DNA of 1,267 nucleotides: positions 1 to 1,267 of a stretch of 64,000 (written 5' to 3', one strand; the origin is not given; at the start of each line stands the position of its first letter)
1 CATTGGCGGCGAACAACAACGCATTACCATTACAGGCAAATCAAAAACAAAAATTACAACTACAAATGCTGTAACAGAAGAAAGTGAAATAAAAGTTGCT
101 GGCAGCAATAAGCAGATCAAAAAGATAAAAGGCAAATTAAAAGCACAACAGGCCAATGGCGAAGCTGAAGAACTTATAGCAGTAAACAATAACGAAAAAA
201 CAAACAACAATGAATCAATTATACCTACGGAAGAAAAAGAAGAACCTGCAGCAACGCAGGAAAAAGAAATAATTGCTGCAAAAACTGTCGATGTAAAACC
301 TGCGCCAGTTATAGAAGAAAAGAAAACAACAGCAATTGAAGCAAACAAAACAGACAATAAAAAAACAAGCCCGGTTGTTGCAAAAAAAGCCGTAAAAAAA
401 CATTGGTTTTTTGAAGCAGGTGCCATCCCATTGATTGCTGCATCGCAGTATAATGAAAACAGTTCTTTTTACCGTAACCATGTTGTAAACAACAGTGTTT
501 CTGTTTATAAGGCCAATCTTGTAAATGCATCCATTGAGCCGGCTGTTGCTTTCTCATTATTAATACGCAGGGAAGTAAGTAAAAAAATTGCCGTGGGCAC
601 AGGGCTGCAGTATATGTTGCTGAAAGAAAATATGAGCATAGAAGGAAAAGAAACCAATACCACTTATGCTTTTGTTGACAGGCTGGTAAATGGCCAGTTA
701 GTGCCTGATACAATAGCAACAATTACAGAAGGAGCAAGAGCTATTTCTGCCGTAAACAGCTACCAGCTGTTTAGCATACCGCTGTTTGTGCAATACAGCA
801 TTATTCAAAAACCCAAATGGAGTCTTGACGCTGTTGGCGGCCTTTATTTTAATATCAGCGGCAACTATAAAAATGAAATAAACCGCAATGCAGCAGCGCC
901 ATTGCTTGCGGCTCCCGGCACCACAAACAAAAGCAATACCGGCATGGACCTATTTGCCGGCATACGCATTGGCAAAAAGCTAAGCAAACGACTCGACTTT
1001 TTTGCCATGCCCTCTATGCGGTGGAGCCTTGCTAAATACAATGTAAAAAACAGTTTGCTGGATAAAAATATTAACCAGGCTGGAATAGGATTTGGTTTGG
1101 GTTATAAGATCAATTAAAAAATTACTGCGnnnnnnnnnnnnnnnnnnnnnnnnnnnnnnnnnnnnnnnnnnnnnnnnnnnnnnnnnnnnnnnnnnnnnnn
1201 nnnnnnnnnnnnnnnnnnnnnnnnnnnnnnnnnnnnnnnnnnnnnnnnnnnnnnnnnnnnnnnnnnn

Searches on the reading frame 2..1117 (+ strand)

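Call 4: search_protein_families(library=pfam, proteins=[window:2-1117:+], max_evalue=0.01)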
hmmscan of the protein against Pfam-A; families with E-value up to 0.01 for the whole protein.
window:2-1117:+ (371 aa): 1 family
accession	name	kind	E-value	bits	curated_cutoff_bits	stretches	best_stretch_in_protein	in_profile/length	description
PF13568.12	OMP_b-brl_2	-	5.5e-05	23.8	27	1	172-332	30-165/175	Outer membrane protein beta-barrel domain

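Call 5: search_protein_families(library=ncbifam, proteins=[window:2-1117:+], max_evalue=0.01)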
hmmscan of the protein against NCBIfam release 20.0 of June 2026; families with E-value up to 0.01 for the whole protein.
window:2-1117:+ (371 aa): 0 families
